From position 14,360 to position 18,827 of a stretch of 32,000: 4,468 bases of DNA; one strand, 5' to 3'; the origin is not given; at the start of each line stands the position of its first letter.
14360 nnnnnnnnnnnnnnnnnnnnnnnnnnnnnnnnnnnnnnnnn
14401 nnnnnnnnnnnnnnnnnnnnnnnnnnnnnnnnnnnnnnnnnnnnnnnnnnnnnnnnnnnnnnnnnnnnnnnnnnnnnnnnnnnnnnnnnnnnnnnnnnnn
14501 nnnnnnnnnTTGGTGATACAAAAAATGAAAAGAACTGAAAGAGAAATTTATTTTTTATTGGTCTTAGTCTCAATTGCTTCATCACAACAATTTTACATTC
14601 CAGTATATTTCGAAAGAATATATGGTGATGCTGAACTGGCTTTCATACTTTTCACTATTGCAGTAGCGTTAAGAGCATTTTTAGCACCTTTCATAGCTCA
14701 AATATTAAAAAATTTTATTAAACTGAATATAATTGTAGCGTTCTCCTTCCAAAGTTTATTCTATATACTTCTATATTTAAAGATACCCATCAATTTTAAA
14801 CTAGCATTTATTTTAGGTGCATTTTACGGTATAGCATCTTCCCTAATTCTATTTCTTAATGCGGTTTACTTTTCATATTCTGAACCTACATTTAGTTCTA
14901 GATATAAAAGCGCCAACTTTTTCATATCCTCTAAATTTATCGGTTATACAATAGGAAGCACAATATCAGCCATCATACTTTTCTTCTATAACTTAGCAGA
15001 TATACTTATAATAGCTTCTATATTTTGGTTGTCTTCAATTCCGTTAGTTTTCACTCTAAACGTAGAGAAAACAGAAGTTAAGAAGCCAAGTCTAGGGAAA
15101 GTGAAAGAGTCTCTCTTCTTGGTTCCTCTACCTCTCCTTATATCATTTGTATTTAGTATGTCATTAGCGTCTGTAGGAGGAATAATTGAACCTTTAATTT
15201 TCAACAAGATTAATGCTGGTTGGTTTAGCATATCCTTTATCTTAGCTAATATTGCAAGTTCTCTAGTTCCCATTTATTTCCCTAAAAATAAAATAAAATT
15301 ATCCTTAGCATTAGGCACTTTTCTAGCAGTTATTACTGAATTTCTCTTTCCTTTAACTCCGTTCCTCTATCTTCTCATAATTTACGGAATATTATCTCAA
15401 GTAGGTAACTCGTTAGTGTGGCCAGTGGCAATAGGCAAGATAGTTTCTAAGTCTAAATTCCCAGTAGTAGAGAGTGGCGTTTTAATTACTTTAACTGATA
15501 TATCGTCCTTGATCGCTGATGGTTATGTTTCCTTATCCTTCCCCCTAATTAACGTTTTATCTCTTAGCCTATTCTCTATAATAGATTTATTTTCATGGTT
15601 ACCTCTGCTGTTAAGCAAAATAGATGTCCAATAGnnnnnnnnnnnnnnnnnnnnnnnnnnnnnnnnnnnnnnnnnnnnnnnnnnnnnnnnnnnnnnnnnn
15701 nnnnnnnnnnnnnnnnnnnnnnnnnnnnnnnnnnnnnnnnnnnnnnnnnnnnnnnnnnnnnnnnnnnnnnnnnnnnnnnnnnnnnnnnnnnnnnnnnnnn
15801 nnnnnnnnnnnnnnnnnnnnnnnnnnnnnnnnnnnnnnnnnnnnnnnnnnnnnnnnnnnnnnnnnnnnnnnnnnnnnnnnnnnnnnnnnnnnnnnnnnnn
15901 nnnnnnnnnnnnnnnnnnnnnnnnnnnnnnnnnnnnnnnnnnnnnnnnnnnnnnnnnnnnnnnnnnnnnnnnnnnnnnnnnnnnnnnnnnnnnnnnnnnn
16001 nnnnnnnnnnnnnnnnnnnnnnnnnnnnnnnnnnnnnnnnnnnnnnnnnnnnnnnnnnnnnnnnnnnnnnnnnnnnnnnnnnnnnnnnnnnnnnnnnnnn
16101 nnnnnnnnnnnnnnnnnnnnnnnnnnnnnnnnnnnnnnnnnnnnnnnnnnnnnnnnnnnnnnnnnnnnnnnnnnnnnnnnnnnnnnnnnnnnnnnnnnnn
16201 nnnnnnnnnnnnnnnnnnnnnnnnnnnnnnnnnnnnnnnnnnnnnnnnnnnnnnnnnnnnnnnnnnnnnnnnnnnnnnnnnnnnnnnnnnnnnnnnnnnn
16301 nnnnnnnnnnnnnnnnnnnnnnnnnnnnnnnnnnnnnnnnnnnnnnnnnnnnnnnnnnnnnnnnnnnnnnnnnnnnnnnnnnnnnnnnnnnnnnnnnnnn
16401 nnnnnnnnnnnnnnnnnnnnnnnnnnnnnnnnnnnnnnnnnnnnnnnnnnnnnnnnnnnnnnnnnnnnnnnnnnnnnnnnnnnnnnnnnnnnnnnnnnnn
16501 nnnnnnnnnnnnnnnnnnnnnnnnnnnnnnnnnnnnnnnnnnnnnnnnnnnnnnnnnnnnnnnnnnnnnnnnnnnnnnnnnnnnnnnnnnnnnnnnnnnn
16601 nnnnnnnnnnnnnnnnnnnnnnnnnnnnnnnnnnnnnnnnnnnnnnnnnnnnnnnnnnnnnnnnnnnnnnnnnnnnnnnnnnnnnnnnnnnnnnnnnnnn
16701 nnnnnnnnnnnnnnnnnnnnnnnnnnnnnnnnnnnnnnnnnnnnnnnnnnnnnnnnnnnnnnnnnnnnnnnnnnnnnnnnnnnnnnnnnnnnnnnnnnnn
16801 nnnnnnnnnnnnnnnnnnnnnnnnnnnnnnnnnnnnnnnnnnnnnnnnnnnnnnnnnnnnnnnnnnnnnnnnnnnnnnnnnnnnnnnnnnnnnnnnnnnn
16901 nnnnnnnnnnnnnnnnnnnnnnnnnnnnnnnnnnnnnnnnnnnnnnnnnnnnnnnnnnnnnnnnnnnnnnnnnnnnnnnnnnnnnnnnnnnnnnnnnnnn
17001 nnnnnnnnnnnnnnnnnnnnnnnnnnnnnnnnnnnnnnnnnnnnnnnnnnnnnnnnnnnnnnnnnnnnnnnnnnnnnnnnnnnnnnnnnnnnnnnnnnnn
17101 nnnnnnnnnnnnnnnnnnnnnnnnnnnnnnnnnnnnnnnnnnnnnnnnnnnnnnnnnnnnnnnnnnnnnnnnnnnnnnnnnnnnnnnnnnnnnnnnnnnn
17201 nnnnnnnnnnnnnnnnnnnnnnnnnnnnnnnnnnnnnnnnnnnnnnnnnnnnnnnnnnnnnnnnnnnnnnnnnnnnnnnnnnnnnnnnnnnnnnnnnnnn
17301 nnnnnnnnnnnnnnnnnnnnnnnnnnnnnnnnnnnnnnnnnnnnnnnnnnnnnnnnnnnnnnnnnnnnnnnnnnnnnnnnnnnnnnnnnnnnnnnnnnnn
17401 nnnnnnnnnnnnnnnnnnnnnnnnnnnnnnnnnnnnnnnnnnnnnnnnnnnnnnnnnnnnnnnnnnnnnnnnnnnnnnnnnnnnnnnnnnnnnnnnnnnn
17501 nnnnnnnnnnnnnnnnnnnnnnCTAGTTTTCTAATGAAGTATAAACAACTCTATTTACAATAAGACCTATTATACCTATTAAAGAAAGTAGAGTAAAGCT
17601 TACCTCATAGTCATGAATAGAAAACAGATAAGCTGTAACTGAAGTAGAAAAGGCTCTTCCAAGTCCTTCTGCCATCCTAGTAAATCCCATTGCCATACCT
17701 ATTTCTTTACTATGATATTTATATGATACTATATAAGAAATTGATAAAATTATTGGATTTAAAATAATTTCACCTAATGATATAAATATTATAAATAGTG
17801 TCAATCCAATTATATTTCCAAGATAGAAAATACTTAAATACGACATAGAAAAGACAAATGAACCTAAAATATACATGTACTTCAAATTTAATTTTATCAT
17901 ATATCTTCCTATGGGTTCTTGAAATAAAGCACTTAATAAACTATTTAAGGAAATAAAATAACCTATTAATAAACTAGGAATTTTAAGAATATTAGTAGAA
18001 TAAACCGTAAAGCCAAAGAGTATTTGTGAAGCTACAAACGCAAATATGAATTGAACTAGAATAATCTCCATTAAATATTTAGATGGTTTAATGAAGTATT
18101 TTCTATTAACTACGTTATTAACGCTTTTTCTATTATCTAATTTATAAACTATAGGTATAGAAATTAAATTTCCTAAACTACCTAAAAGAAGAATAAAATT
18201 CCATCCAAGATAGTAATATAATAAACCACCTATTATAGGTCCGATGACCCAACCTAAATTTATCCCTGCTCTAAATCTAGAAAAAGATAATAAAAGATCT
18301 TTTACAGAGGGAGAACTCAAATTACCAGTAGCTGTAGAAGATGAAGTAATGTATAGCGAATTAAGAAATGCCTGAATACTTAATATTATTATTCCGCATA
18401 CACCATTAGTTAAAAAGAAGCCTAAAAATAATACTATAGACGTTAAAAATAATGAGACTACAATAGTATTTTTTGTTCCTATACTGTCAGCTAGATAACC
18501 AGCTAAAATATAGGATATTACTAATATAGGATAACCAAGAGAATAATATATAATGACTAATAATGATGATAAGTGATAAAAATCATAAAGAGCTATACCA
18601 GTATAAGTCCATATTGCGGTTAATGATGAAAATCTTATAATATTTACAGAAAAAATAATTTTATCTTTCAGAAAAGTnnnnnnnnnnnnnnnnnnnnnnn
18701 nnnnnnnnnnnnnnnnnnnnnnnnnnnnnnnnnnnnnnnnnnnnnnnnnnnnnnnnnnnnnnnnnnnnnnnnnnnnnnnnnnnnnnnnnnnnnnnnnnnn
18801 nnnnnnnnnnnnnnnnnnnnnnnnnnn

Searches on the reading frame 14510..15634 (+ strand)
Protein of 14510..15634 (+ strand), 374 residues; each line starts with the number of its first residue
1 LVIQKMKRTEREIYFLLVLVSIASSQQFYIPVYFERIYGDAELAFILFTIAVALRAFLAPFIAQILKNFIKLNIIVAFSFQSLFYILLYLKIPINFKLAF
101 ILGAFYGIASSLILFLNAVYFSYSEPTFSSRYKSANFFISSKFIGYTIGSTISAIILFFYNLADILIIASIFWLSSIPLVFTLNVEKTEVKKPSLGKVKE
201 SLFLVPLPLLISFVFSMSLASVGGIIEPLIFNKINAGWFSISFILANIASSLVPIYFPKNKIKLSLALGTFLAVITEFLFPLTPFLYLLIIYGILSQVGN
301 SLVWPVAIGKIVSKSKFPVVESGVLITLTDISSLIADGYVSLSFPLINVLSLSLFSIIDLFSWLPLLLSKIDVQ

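Call 3: search_protein_families(library=pfam, proteins=[window:14510-15634:+], max_evalue=0.1)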
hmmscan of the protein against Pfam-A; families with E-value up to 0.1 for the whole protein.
window:14510-15634:+ (374 aa): 0 families

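Call 6: search_protein_families(library=ncbifam, proteins=[window:14510-15634:+], max_evalue=1)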
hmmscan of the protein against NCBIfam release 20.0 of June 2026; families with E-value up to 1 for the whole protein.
window:14510-15634:+ (374 aa): 0 families

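Call 50: search_protein_families(library=padloc, proteins=[window:14525-15634:+], max_evalue=1)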
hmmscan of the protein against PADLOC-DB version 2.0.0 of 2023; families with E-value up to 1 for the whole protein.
window:14525-15634:+ (369 aa): 0 families

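Call 51: search_protein_families(library=phrogs, proteins=[window:14525-15634:+], max_evalue=1)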
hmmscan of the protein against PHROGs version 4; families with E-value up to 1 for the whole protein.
window:14525-15634:+ (369 aa): 1 family
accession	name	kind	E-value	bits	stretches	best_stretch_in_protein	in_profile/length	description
phrog_37946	-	unknown function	0.53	11.4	1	101-124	3-26/74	-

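Call 62: search_solved_structures(query=A3, max_evalue=10)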
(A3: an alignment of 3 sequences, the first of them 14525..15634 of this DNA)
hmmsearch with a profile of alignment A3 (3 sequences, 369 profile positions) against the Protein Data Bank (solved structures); distinct sequences matched with E-value up to 10: 0.

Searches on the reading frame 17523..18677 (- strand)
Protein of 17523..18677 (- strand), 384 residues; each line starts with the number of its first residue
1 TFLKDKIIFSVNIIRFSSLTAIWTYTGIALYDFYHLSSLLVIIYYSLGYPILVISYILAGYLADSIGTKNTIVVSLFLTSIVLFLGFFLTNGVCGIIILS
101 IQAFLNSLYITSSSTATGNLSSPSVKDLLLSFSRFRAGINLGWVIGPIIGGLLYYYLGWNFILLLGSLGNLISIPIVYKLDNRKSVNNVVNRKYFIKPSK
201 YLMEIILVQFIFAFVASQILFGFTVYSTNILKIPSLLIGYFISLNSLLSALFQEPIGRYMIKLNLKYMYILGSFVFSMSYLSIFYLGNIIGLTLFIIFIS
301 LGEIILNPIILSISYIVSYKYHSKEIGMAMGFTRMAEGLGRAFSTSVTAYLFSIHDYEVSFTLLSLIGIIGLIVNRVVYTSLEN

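Call 6: search_protein_families(library=ncbifam, proteins=[window:17523-18677:-], max_evalue=1)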
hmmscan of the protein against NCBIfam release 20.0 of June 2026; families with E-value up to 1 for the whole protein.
window:17523-18677:- (384 aa): 3 families
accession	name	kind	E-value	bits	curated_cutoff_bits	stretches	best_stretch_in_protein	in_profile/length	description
TIGR00880.1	2_A_01_02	superfamily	3e-08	33.9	131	2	54-173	13-130/141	multidrug resistance protein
NF038246.1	bile_salt_MFS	equivalog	0.0024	16.8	400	1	203-378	8-181/408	conjugated bile salt MFS transporter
NF000025.1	MFS_efflux_tcmA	exception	0.0035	16.1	999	1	38-165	59-185/538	tetracenomycin C efflux MFS transporter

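Call 50: search_protein_families(library=padloc, proteins=[window:17523-18671:-], max_evalue=1)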
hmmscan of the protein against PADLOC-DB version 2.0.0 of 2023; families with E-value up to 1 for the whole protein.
window:17523-18671:- (382 aa): 0 families

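Call 51: search_protein_families(library=phrogs, proteins=[window:17523-18671:-], max_evalue=1)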
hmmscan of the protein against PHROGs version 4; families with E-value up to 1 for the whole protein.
window:17523-18671:- (382 aa): 1 family
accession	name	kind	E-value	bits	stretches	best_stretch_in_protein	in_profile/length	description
phrog_2034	-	unknown function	6.9e-23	81.9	1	25-371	35-390/406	-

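Call 61: search_solved_structures(query=window:17523-18671:-, max_evalue=1)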
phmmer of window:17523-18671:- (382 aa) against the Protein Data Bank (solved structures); distinct sequences matched with E-value up to 1: 0.
